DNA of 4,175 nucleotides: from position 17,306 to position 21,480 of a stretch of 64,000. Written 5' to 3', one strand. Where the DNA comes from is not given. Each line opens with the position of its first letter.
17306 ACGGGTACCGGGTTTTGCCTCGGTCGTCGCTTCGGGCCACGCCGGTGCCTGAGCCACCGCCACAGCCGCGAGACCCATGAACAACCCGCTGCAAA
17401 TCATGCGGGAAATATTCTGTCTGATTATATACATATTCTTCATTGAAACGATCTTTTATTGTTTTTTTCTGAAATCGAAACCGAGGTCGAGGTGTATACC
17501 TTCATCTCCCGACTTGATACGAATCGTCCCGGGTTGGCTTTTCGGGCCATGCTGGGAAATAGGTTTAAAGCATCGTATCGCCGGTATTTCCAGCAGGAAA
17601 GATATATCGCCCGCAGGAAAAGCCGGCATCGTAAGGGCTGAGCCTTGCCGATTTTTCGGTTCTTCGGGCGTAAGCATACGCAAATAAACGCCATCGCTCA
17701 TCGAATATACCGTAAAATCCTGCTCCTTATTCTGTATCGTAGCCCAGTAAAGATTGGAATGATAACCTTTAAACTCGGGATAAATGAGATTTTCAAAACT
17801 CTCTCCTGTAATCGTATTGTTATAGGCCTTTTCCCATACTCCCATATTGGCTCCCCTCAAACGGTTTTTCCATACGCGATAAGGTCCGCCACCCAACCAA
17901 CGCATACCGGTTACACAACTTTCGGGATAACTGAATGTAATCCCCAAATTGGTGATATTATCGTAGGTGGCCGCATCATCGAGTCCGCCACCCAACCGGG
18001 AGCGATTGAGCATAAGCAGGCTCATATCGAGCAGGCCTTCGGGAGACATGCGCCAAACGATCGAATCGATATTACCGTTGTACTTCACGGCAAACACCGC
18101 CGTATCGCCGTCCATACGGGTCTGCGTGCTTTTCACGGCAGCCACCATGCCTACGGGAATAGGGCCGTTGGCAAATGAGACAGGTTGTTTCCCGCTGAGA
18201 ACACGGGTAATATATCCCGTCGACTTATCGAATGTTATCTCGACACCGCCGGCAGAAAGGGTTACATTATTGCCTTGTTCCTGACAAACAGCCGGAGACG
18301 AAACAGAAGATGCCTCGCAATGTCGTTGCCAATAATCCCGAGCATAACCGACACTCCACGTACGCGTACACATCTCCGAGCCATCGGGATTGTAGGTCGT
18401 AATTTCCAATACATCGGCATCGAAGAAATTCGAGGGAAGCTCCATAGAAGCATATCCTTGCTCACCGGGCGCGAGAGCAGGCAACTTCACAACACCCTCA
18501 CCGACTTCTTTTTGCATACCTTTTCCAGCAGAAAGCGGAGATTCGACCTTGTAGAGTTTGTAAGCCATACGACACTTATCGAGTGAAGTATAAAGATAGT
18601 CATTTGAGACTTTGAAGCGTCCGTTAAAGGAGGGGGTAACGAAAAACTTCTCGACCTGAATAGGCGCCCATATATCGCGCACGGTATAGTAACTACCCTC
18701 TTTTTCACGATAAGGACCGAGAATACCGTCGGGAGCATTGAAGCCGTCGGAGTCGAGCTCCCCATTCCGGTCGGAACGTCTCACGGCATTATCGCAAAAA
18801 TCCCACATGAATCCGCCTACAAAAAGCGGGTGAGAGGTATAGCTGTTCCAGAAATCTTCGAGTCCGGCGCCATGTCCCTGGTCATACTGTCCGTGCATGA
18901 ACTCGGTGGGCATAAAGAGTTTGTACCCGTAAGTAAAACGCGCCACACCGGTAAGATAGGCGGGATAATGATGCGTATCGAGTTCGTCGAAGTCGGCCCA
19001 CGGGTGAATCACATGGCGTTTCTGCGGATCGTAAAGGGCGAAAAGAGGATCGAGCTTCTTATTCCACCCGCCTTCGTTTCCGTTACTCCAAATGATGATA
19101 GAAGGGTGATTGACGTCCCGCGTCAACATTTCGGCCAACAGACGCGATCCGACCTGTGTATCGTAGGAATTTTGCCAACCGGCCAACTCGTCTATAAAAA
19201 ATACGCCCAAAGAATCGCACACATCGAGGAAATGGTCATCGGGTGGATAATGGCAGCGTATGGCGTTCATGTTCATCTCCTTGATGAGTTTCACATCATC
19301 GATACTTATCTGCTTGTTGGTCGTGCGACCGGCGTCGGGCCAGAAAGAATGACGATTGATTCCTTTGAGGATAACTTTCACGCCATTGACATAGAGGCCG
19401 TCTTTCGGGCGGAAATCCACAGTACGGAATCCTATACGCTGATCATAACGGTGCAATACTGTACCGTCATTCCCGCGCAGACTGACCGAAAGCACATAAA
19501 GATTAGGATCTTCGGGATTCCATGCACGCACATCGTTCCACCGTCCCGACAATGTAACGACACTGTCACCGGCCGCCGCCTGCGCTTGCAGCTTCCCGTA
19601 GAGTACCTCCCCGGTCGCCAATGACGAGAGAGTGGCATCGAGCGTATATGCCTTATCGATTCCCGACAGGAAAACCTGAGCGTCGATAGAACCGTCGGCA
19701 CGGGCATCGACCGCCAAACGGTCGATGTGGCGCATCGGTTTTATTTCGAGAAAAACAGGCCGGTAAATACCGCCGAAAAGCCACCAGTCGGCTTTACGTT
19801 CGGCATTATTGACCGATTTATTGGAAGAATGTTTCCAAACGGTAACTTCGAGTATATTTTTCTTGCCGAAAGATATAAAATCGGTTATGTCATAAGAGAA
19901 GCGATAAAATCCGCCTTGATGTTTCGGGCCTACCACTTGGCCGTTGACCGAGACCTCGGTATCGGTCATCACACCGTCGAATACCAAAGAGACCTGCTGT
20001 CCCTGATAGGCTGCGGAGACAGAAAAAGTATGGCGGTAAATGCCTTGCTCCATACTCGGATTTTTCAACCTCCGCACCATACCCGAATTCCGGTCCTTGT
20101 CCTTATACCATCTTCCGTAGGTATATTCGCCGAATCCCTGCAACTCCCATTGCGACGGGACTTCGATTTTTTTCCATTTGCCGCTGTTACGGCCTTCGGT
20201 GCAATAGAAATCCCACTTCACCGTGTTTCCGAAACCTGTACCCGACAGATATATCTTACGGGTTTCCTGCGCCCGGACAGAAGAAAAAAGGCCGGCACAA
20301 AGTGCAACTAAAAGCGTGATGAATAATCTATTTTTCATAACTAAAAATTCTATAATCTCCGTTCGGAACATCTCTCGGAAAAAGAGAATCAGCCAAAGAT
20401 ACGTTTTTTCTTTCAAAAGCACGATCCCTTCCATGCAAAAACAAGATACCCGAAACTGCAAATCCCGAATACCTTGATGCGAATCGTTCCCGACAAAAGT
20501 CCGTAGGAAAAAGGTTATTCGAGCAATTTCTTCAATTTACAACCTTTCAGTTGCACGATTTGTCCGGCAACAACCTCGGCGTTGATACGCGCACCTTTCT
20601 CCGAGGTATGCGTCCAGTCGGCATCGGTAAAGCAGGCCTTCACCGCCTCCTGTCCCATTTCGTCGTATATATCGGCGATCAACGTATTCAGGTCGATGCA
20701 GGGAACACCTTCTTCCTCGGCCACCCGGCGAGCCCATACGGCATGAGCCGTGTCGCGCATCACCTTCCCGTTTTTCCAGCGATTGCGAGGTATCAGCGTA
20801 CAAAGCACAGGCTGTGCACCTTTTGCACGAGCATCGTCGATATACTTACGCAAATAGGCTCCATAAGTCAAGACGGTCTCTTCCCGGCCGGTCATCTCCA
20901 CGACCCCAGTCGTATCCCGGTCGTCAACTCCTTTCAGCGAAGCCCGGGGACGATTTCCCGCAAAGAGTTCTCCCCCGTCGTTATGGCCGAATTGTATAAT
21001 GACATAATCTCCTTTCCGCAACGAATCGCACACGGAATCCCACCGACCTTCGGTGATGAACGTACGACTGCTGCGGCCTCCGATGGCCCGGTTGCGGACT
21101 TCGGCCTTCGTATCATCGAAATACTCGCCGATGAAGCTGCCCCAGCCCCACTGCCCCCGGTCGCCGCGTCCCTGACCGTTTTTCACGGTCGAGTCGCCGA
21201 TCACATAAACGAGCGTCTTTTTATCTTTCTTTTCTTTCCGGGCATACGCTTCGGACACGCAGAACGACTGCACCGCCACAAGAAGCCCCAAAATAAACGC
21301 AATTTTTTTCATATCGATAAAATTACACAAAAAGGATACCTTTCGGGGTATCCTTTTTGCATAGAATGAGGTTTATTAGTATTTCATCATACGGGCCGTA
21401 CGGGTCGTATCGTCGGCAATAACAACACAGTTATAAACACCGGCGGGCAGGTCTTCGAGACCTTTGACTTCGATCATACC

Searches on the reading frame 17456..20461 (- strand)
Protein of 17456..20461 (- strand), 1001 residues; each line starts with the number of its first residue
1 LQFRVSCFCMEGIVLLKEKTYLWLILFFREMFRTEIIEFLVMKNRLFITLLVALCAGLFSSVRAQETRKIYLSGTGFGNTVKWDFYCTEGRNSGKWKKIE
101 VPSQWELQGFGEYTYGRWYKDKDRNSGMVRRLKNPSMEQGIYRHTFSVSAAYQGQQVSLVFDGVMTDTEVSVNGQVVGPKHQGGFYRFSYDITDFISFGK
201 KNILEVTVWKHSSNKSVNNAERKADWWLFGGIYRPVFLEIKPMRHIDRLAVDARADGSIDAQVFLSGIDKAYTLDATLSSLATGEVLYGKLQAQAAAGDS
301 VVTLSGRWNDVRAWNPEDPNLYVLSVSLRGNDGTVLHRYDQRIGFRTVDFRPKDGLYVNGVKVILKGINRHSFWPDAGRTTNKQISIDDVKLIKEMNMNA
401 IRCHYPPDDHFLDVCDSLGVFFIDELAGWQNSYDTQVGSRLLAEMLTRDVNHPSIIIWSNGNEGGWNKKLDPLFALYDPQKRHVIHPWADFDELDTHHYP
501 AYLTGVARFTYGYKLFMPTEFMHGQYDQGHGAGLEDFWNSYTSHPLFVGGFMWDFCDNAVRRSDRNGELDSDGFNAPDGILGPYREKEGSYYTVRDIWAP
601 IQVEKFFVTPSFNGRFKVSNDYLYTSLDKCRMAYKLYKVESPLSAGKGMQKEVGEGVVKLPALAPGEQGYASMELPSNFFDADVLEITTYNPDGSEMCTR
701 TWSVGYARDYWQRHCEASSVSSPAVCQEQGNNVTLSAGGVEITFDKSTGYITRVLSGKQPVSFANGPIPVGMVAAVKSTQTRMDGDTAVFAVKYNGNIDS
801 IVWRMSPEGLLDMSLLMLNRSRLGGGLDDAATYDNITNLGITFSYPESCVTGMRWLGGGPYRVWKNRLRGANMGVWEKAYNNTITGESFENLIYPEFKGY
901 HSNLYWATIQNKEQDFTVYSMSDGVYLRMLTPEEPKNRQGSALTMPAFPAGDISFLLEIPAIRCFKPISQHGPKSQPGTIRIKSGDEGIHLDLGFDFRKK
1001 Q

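Call 6: search_protein_families(library=pfam, proteins=[window:17456-20461:-], max_evalue=0.00001)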
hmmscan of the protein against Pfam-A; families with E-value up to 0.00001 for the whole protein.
window:17456-20461:- (1001 aa): 5 families
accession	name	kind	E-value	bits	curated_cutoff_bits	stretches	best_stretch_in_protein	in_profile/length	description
PF02836.23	Glyco_hydro_2_C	-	2.4e-28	99.6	21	1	355-476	7-148/302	Glycosyl hydrolases family 2, TIM barrel domain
PF02837.24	Glyco_hydro_2_N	-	1.2e-21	77.9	28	1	97-242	32-169/169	Glycosyl hydrolases family 2, sugar binding domain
PF00703.27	Glyco_hydro_2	-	1.1e-09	39.5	23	1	249-346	6-109/109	Glycosyl hydrolases family 2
PF22666.2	Glyco_hydro_2_N2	-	1.5e-09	38.6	27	1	137-215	47-124/167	Glycosyl hydrolase 2 galactose-binding domain-like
PF02929.23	Bgal_small_N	-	4e-07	30.4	25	1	798-918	88-188/248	Beta galactosidase small chain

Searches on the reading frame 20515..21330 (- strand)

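Call 7: search_protein_families(library=pfam, proteins=[window:20515-21330:-], max_evalue=0.00001)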
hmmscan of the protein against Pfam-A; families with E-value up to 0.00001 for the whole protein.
window:20515-21330:- (271 aa): 2 families
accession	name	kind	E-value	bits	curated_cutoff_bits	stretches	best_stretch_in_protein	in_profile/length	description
PF13472.12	Lipase_GDSL_2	-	7.8e-18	66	32.9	1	43-249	1-178/178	GDSL-like Lipase/Acylhydrolase family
PF00657.28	Lipase_GDSL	-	2.3e-14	54.5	23.6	1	41-252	1-206/208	GDSL-like Lipase/Acylhydrolase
